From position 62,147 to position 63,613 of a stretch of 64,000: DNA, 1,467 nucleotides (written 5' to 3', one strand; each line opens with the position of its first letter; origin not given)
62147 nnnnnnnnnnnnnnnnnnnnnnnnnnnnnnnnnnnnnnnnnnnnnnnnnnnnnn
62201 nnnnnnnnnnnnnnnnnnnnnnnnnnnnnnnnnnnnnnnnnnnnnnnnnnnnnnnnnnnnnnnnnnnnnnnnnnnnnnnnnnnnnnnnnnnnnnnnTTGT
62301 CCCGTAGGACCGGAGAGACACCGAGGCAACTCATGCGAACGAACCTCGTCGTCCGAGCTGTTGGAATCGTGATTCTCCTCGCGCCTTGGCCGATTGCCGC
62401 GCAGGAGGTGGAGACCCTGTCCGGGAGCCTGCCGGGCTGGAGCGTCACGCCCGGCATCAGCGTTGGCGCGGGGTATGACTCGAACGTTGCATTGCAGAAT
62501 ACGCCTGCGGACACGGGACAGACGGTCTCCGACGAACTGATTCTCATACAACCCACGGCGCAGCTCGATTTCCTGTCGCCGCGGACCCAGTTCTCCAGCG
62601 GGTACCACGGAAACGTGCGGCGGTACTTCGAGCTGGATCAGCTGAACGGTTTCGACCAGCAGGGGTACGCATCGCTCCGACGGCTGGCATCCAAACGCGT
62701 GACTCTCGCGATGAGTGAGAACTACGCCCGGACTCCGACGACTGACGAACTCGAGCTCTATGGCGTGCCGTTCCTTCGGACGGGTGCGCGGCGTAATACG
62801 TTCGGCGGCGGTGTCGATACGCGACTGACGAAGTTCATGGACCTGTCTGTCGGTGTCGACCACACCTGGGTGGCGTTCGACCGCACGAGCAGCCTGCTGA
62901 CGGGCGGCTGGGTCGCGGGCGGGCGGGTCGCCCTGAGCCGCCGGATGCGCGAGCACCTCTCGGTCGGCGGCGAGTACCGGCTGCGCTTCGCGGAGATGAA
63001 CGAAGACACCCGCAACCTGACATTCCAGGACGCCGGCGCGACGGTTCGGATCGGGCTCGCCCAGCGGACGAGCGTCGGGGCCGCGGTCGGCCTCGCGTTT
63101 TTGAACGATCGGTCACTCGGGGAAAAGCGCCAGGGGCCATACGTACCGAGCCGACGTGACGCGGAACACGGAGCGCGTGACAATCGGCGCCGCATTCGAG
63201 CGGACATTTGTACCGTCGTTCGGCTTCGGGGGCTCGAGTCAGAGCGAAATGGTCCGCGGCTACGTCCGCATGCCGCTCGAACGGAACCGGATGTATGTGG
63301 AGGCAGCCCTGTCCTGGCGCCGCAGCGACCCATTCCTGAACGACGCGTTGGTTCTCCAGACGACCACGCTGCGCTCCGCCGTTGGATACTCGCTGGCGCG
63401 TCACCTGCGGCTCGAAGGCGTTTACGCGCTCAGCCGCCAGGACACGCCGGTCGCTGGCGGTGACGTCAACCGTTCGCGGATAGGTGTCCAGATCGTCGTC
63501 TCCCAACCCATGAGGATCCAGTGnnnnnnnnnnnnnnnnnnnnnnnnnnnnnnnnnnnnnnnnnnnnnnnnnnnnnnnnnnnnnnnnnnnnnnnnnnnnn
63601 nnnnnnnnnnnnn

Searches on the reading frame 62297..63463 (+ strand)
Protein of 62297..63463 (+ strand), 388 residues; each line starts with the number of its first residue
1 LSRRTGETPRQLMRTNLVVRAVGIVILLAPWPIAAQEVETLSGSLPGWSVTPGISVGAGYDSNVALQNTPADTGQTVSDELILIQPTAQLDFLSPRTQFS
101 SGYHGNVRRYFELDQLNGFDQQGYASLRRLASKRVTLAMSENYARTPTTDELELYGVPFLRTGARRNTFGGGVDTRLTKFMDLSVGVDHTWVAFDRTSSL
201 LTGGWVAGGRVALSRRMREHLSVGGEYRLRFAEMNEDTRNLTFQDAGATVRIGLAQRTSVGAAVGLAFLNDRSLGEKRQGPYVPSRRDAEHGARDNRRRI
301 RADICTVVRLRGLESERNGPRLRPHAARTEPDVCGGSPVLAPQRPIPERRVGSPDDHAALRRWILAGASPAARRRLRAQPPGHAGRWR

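Call 12: search_protein_families(library=ncbifam, proteins=[window:62297-63463:+], max_evalue=0.01)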
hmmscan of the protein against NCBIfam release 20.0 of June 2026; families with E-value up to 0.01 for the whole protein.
window:62297-63463:+ (388 aa): 1 family
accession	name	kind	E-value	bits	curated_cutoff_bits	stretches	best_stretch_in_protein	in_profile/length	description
TIGR03016.1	pepcterm_hypo_1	hypoth_equivalog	0.00056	19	90.85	1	48-150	4-102/477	TIGR03016 family PEP-CTERM system-associated outer membrane protein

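Call 36: search_protein_families(library=pfam, proteins=[window:62297-63463:+])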
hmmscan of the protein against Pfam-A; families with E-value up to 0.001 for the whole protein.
window:62297-63463:+ (388 aa): 0 families
